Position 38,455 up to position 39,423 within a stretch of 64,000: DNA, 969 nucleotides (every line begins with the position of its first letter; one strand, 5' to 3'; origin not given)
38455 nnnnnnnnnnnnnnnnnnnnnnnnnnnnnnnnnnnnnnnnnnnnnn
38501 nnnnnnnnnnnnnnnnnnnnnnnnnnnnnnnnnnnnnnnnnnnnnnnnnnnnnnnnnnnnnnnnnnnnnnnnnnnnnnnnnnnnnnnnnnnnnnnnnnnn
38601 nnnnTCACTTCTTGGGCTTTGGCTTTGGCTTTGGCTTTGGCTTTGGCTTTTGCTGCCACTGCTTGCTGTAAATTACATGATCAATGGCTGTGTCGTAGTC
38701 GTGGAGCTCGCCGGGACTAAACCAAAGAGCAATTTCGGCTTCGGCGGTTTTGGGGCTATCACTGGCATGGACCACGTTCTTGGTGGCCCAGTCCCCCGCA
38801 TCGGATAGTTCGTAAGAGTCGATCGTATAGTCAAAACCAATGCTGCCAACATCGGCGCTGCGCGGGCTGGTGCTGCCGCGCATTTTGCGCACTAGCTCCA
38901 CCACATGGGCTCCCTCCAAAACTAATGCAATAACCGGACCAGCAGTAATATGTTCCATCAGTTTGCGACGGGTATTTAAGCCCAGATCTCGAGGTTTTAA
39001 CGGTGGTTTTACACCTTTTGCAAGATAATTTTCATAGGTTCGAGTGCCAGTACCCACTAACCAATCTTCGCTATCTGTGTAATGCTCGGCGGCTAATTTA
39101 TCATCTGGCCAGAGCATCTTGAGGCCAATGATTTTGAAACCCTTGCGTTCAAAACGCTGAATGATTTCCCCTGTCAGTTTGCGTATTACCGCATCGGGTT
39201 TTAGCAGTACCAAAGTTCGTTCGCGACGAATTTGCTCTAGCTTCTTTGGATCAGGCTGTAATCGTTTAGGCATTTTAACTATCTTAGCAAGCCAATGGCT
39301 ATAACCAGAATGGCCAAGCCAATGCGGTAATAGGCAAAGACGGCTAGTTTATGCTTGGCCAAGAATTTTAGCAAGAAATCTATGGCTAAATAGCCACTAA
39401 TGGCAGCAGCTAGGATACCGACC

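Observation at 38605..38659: Hexanucleotide microsatellite (GGCTTT)6 lying in a 55-bp overlap of two genes, encoding (KP)6 at the ndk C-terminus and (AK)6-7 at the NUDIX N-terminus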

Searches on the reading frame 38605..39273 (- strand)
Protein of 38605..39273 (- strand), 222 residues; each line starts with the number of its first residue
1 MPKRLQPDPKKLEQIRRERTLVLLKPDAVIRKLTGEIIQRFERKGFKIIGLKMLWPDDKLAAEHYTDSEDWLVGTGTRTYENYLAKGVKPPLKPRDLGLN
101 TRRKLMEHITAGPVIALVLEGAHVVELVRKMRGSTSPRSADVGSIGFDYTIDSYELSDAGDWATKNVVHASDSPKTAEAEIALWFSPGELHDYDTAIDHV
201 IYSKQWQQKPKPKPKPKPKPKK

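Call 6: search_protein_families(library=pfam, proteins=[window:38605-39273:-], max_evalue=0.01)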
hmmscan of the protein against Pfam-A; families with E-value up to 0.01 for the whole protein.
window:38605-39273:- (222 aa): 1 family
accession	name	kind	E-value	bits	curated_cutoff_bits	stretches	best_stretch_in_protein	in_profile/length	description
PF00334.24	NDK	-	1.1e-36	126.2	27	2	104-189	59-134/135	Nucleoside diphosphate kinase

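Call 7: find_encoding_contigs(protein=window:38605-39273:-, flank=3000, max_places=10)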
Protein window:38605-39273:- (222 aa): no gene with exactly this product is on record in the collection.
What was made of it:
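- On Microsatellite / simple sequence repeat: There was no exact match (call 7).
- Tried and rejected: The exact-protein lookup found nothing (call 7).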

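Call 8: find_homologous_proteins(query=window:38605-39273:-)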
Query window:38605-39273:- (222 aa): 1630 proteins with E <= 0.001 among 4148 candidates; the best 120 are listed.
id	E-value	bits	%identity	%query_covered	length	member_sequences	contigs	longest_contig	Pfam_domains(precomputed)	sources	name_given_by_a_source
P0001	1.2e-117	410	88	91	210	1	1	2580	PF00334.25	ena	-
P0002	3.7e-109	382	80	94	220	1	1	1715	PF00334.25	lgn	-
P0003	4.4e-106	372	74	96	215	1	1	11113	PF00334.25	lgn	-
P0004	6.9e-105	368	72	96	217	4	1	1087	PF00334.25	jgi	jgi:nucleoside-diphosphate kinase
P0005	2.3e-103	363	69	98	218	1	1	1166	PF00334.25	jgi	jgi:nucleoside-diphosphate kinase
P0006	2.7e-103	363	71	96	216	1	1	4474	PF00334.25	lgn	-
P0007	1.7e-101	357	71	95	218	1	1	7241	PF00334.25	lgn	-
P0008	5.2e-101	355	73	95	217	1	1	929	PF00334.25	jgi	jgi:nucleoside-diphosphate kinase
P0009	4.0e-100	352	70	95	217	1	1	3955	PF00334.25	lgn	-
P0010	1.9e-98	347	69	92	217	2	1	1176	PF00334.25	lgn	-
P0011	1.7e-96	340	68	92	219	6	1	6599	PF00334.25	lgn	-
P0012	9.4e-95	335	67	96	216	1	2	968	PF00334.25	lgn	-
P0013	9.7e-95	335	69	92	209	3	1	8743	PF00334.25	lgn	-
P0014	1.1e-93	331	64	95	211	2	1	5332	PF00334.25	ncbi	ncbi:MAG: nucleoside-diphosphate kinase [Candidatus Saccharimonadales bacterium]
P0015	3.4e-93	330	66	93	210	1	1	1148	PF00334.25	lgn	-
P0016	3.9e-93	330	67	92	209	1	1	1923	PF00334.25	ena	-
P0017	9.6e-92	325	62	96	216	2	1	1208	PF00334.25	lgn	-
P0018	1.6e-90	321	64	92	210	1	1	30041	PF00334.25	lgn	-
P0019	3.3e-90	320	64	92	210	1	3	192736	PF00334.25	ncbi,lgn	-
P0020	4.2e-90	320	66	92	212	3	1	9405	PF00334.25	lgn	-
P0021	4.4e-90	320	63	92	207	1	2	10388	PF00334.25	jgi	jgi:nucleoside-diphosphate kinase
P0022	8.4e-89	315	65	93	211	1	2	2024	PF00334.25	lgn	-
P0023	1.2e-88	315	64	93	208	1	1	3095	PF00334.25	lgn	-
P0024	2.2e-88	314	62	92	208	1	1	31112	PF00334.25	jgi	jgi:nucleoside-diphosphate kinase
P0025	2.7e-88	314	66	90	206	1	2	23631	PF00334.25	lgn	-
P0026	2.9e-88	314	64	92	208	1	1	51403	PF00334.25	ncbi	ncbi:MAG: nucleoside-diphosphate kinase [Candidatus Saccharimonadia bacterium]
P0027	4.8e-88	313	62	93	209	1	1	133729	PF00334.25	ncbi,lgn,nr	ncbi:nucleoside-diphosphate kinase [Candidatus Saccharibacteria bacterium]|nr:nucleoside-diphosphate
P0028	6.1e-88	313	64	92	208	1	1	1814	PF00334.25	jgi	jgi:nucleoside-diphosphate kinase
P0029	6.6e-88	312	63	93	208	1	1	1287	PF00334.25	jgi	jgi:nucleoside-diphosphate kinase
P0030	1.0e-87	312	65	91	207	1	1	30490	PF00334.25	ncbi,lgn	-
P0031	1.3e-87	311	63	92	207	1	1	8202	PF00334.25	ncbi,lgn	-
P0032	4.1e-87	310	62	92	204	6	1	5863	PF00334.25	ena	-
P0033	5.3e-87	309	62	92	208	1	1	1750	PF00334.25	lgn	-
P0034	5.8e-87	309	62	92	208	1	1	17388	PF00334.25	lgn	-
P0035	2.3e-86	307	63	91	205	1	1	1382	PF00334.25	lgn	-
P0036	2.6e-86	307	63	95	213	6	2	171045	PF00334.25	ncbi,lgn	-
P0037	2.9e-86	307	63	92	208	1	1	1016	PF00334.25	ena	-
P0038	3.3e-86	307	63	94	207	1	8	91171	PF00334.25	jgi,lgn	jgi:nucleoside-diphosphate kinase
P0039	4.5e-86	306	61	92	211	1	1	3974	PF00334.25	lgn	-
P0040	4.6e-86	306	58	95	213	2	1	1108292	PF00334.25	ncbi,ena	-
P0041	5.7e-86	306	63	93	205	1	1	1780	PF00334.25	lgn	-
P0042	7.1e-86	306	63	94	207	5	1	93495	PF00334.25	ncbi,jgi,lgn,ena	-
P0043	9.4e-86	305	61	93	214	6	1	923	PF00334.25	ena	-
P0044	1.8e-85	305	63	91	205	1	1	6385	PF00334.25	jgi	jgi:nucleoside-diphosphate kinase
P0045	1.8e-85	305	62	91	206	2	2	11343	PF00334.25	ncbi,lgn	-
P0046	2.2e-85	304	63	93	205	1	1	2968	PF00334.25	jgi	jgi:nucleoside-diphosphate kinase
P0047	3.7e-85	303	60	93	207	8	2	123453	PF00334.25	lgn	-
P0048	4.3e-85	303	61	92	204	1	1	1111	PF00334.25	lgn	-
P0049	5.7e-85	303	62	91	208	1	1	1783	PF00334.25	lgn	-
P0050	6.9e-85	303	63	93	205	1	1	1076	PF00334.25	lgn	-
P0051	7.5e-85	302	63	93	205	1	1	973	PF00334.25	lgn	-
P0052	7.6e-85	302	62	92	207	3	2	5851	PF00334.25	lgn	-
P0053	7.8e-85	302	63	93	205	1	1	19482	PF00334.25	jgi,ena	-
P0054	7.9e-85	302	62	94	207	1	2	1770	PF00334.25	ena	-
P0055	8.6e-85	302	62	92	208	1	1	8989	PF00334.25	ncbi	-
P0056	8.8e-85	302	61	93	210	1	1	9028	PF00334.25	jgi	jgi:nucleoside-diphosphate kinase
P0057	9.7e-85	302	62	92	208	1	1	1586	PF00334.25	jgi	jgi:nucleoside-diphosphate kinase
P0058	1.3e-84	302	63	93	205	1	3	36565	PF00334.25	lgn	-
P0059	1.5e-84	301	61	92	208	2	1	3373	PF00334.25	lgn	-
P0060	1.9e-84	301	62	93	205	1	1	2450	PF00334.25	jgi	-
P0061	3.0e-84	300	60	93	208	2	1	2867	PF00334.25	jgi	jgi:nucleoside-diphosphate kinase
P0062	3.0e-84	300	59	93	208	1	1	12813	PF00334.25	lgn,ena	-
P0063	3.5e-84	300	62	93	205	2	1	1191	PF00334.25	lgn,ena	-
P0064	3.9e-84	300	62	90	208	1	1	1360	PF00334.25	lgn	-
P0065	5.2e-84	300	60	94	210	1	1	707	PF00334.25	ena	-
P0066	7.8e-84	299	60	92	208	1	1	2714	PF00334.25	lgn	-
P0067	8.3e-84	299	61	92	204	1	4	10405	PF00334.25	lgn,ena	-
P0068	1.0e-83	299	61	94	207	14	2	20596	PF00334.25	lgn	-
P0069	2.1e-83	298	60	92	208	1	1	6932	PF00334.25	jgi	jgi:nucleoside-diphosphate kinase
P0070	2.2e-83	298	60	92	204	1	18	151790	PF00334.25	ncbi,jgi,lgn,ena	jgi:nucleoside-diphosphate kinase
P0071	2.4e-83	298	60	93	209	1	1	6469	PF00334.25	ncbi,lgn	-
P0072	2.7e-83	297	59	92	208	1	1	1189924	PF00334.25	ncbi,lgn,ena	-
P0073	4.3e-83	297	61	92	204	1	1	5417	PF00334.25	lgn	-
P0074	5.0e-83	296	59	92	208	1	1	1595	PF00334.25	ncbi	-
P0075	5.7e-83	296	60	92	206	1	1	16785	PF00334.25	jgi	jgi:nucleoside-diphosphate kinase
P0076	5.8e-83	296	62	91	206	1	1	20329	PF00334.25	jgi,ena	-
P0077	5.9e-83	296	61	92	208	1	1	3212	PF00334.25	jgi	jgi:nucleoside-diphosphate kinase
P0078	6.9e-83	296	61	92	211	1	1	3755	PF00334.25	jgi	jgi:nucleoside-diphosphate kinase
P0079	2.0e-82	294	59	93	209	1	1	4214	PF00334.25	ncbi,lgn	-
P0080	2.4e-82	294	59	92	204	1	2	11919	PF00334.25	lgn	-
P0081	2.6e-82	294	60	93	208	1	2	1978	PF00334.25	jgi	jgi:nucleoside-diphosphate kinase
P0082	3.9e-82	294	62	93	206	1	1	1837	PF00334.25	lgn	-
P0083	4.0e-82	294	59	92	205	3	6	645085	PF00334.25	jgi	jgi:nucleoside-diphosphate kinase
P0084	5.5e-82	293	60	92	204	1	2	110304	PF00334.25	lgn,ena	-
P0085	9.4e-82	292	60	91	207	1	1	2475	PF00334.25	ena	-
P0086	1.0e-81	292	58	92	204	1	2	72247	PF00334.25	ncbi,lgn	-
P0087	1.3e-81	292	62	91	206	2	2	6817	PF00334.25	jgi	jgi:nucleoside-diphosphate kinase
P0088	1.8e-81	291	59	94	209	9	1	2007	PF00334.25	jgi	jgi:nucleoside-diphosphate kinase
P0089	2.4e-81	291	61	92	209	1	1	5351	PF00334.25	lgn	-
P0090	3.5e-81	290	59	91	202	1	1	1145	PF00334.25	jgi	jgi:nucleoside-diphosphate kinase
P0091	2.5e-80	288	59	92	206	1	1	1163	PF00334.25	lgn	-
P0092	2.8e-80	288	62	90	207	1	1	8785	PF00334.25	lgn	-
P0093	3.0e-80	287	58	93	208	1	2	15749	PF00334.25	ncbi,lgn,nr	ncbi:MAG TPA: nucleoside-diphosphate kinase [Candidatus Saccharimonas sp.]|nr:nucleoside-diphosphate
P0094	3.3e-80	287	57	93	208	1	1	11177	PF00334.25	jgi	jgi:nucleoside-diphosphate kinase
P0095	6.2e-80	286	59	91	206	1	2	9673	PF00334.25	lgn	-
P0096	8.4e-80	286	59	90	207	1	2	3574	PF00334.25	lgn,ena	-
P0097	1.2e-79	285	57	93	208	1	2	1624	PF00334.25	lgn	-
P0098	1.8e-79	285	59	91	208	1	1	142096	PF00334.25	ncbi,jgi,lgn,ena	ncbi:MAG: nucleoside-diphosphate kinase [bacterium]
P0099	2.3e-79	285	56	93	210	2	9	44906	PF00334.25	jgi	jgi:nucleoside-diphosphate kinase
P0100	3.5e-79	284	58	93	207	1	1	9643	PF00334.25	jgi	jgi:nucleoside-diphosphate kinase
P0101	3.7e-79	284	60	92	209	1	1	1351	PF00334.25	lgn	-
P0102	7.3e-79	283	58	94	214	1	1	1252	PF00334.25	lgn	-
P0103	8.7e-79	283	61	91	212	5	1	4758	PF00334.25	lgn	-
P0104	8.8e-79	283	57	93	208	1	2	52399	PF00334.25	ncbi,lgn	ncbi:MAG TPA: nucleoside-diphosphate kinase [Candidatus Saccharimonadia bacterium]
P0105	1.0e-78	282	58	91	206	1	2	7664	PF00334.25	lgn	-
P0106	1.3e-78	282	59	92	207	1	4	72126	PF00334.25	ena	-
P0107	1.7e-78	282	57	91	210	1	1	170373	PF00334.25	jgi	jgi:nucleoside-diphosphate kinase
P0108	1.8e-78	282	60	91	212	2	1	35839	PF00334.25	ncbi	-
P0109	2.1e-78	281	59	92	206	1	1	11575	PF00334.25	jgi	jgi:nucleoside-diphosphate kinase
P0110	2.4e-78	281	61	91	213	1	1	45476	PF00334.25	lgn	-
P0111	3.3e-77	277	62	90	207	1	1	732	PF00334.25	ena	-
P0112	3.8e-77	277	57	91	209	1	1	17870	PF00334.25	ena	-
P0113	6.0e-77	277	58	92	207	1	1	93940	PF00334.25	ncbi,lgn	-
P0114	6.0e-77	277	59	92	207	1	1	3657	PF00334.25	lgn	-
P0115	1.8e-76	275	55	93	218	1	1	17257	PF00334.25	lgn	-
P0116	2.1e-76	275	59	92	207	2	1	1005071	PF00334.25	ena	-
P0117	9.2e-76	273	56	94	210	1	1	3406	PF00334.25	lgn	-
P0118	4.2e-75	271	56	92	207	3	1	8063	PF00334.25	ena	-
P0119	9.5e-75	269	56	92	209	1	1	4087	PF00334.25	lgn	-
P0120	1.6e-74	269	58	92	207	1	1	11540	PF00334.25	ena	-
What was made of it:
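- On Microsatellite / simple sequence repeat: The best Ndk hit is 88% identical (call 8).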

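Call 10: find_encoding_contigs(protein=P0001, flank=3000, max_places=3)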
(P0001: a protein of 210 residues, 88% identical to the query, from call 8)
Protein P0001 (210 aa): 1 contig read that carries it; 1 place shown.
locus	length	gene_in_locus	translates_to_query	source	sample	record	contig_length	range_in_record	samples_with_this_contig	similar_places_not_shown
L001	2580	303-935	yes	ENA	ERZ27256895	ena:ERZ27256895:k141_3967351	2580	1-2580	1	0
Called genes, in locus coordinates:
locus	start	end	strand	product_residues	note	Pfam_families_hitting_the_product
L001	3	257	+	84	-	?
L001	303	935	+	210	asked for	PF00334:NDK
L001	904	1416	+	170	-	PF00293:NUDIX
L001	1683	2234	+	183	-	PF14470:bPH_3 (faint), PF03703:bPH_2 (weak)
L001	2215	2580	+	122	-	?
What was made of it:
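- Called overlaps of up to 32 bp occur at this junction in relatives (call 10).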

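Call 11: find_encoding_contigs(protein=P0003, flank=3000, max_places=3)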
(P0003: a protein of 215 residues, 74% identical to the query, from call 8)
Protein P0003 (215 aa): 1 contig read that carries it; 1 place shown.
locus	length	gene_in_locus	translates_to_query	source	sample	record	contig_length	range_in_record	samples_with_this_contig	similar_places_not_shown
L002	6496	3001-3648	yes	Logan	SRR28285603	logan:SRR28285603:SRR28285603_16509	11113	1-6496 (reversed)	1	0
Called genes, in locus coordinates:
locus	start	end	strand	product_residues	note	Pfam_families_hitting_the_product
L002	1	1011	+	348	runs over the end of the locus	-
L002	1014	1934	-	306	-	PF02899:Phage_int_SAM_1, PF13102:Phage_int_SAM_5, PF13495:Phage_int_SAM_4 (faint), PF00589:Phage_integrase, PF22823:MrpR_C_cat (weak)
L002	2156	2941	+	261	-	PF02673:BacA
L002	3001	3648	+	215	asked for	PF00334:NDK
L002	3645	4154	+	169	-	PF00293:NUDIX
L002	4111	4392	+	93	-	-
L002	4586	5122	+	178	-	PF14470:bPH_3 (weak), PF03703:bPH_2 (weak)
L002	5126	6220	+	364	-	PF13624:SurA_N_3 (weak), PF13623:SurA_N_2 (weak), PF13145:Rotamase_2, PF00639:Rotamase, PF13616:Rotamase_3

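Call 12: find_encoding_contigs(protein=P0002, flank=3000, max_places=3)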
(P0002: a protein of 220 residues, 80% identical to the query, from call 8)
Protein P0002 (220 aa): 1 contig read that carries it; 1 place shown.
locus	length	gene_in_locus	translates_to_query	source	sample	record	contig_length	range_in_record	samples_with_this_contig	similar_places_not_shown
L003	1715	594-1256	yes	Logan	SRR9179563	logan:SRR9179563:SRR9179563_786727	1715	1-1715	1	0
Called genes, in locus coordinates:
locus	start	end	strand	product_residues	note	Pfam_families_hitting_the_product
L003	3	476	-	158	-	?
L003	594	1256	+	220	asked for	PF00334:NDK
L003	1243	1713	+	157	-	?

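Call 14: find_related_loci(query=window:38605-39273:-, collection=genome_contigs, flank=3000)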
Query window:38605-39273:- (222 aa) in genome_contigs; peptide patterns used: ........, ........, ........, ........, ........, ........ (x = any residue, [..] = any of these).
459 stretches matched a pattern; 7 encode a relative of the query (tblastn E <= 1e-3); 7 distinct loci.
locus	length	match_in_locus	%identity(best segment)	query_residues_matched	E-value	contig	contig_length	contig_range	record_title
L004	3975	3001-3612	68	5-208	3e-102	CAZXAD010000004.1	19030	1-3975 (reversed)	MAG TPA_asm: uncultured Candidatus Saccharibacteria bacterium isolate binchicken_co207_172 genome assembly, contig: NODE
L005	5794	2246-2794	45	18-194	1e-43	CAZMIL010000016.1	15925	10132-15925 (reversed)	MAG TPA_asm: uncultured Gammaproteobacteria bacterium isolate SRP093762_co1_187 genome assembly, contig: NODE_2187_lengt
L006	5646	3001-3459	46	14-190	3e-41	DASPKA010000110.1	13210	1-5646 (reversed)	MAG TPA_asm: Patescibacteria group bacterium isolate SMAG_U12024 k141_1956913, whole genome shotgun sequence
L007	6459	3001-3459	42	18-194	7e-41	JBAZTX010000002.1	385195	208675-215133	MAG: Patescibacteria group bacterium isolate SO_2017_GW1_213 NODE_182_length_385195_cov_14.650727_OW334_2017, whole geno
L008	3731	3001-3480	45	18-199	8e-38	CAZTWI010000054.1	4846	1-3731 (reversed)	MAG TPA_asm: uncultured Candidatus Saccharibacteria bacterium isolate SRP344714_co2_155 genome assembly, contig: NODE_45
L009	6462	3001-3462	41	15-196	5e-36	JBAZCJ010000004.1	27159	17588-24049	MAG: Candidatus Woesearchaeota archaeon isolate SO_2017_GW1_134 NODE_7345_length_27159_cov_0.945731_OW334_2017, whole ge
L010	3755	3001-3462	42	16-193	3e-39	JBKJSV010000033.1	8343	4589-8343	MAG: Candidatus Doudnabacteria bacterium isolate ant_bin.594 k117_3879476, whole genome shotgun sequence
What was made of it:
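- On Microsatellite / simple sequence repeat: The best GTDB representative is 68% identical (call 14).
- Tried and rejected: The GTDB genome scan gave a best hit of 68% (call 14).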

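Call 23: find_encoding_contigs(protein=P0006, flank=2000, max_places=2)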
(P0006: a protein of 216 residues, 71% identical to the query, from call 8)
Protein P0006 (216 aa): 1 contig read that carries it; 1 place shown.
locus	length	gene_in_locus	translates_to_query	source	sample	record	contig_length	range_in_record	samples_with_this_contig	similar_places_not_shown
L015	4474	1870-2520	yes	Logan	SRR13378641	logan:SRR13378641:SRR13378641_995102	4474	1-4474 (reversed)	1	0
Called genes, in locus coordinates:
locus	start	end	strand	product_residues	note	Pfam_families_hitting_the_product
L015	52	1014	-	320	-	PF02899:Phage_int_SAM_1, PF13495:Phage_int_SAM_4 (faint), PF00589:Phage_integrase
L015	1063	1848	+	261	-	PF02673:BacA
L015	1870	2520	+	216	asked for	PF00334:NDK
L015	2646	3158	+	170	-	-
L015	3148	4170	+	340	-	PF13624:SurA_N_3, PF13145:Rotamase_2, PF13616:Rotamase_3 (weak), PF00639:Rotamase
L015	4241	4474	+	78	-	?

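Call 24: find_encoding_contigs(protein=P0007, flank=2000, max_places=2)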
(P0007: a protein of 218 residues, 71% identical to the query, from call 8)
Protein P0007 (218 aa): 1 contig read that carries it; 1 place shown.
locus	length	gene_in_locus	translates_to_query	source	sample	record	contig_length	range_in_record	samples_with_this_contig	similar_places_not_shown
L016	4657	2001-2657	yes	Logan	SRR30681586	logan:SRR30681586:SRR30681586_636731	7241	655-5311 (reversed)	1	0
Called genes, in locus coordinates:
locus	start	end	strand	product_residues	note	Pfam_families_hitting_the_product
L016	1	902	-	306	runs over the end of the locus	PF02899:Phage_int_SAM_1, PF13102:Phage_int_SAM_5, PF13495:Phage_int_SAM_4, PF00589:Phage_integrase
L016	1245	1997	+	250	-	PF02673:BacA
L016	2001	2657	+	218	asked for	PF00334:NDK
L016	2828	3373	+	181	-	PF14470:bPH_3 (weak), PF03703:bPH_2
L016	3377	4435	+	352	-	PF13624:SurA_N_3 (weak), PF13145:Rotamase_2, PF13616:Rotamase_3, PF00639:Rotamase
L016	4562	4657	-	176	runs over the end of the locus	-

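Call 25: find_encoding_contigs(protein=P0011, flank=2000, max_places=2)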
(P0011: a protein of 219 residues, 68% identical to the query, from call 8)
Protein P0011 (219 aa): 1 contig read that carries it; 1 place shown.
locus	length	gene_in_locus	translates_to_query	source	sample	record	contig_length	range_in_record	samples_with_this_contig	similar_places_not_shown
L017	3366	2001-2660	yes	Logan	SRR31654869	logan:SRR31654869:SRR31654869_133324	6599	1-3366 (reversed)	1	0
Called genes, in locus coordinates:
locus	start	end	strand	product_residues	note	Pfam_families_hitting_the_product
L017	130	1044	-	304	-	PF02899:Phage_int_SAM_1, PF13102:Phage_int_SAM_5, PF13495:Phage_int_SAM_4, PF00589:Phage_integrase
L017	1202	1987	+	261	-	PF02673:BacA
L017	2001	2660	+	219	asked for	PF00334:NDK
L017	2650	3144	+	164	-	PF00293:NUDIX, PF14815:NUDIX_4 (faint)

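Call 26: find_encoding_contigs(protein=P0009, flank=2000, max_places=2)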
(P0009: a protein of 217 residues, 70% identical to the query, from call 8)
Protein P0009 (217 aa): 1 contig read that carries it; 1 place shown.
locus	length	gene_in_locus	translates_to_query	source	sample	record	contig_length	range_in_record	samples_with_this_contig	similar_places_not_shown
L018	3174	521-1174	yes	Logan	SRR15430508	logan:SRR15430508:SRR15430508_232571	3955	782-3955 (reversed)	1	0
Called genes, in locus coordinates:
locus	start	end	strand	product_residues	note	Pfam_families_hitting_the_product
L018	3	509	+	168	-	?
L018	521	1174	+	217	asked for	PF00334:NDK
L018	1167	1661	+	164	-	PF00293:NUDIX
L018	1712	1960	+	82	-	-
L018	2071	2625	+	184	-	PF03703:bPH_2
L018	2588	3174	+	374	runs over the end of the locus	PF13624:SurA_N_3 (weak), PF13145:Rotamase_2, PF00639:Rotamase, PF13616:Rotamase_3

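Call 34: search_protein_families(library=ncbifam, proteins=[window:38605-39273:-], max_evalue=0.001)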
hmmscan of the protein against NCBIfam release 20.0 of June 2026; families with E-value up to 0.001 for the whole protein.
window:38605-39273:- (222 aa): 6 families
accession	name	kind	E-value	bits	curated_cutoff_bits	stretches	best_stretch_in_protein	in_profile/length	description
NF001908.0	PRK00668.1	equivalog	4.9e-39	133.3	155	2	104-192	62-140/141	nucleoside-diphosphate kinase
NF011115.0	PRK14543.1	equivalog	5e-31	107.9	287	2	103-195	68-160/169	nucleoside-diphosphate kinase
NF011112.0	PRK14540.1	equivalog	1.4e-30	105.8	202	2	17-67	2-52/135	nucleoside-diphosphate kinase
NF011114.0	PRK14542.1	equivalog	4.4e-17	62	250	2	18-55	2-39/137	nucleoside-diphosphate kinase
NF011113.0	PRK14541.1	equivalog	1.2e-16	61.1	255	2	18-66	2-50/140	nucleoside-diphosphate kinase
NF011116.0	PRK14545.1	equivalog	5.9e-16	58.9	217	2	104-188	62-136/139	nucleoside-diphosphate kinase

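Call 50: predict_structure(alignment_id=A1)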
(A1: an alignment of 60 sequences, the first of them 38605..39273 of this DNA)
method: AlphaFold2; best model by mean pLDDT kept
length: 222 residues; sequences in the alignment: 60
mean_pLDDT: 91.7   pTM: 0.85
mean pLDDT of the five models: 91.7, 91.0, 88.9, 86.7, 86.0
residues with pLDDT >= 90: 152; 70-90: 68; 50-70: 2; < 50: 0
segments of 3 or more residues with pLDDT < 50: none
pLDDT, mean of each block of 10 residues (from residue 1): 81 96 97 96 96 98 95 92 89 95 96 98 96 82 82 83 91 96 98 90 84 86 80
secondary structure, 60 per line:
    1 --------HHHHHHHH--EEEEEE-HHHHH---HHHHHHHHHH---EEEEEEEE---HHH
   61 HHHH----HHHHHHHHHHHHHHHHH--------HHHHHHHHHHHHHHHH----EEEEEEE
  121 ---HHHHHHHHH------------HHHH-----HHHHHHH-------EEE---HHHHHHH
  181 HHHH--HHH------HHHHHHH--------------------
elements in order: H9-16 E19-24 H26-30 H34-43 E47-54 H58-64 H69-85 H94-109 E114-120 H124-132 H145-148 H154-160 E168-170 H174-184 H196-202
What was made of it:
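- Closest known: TonB proline-rich spacer with. Same: It is expected to be extended and positively charged, and AF2 shows no regular secondary structure in the tail (call 50).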
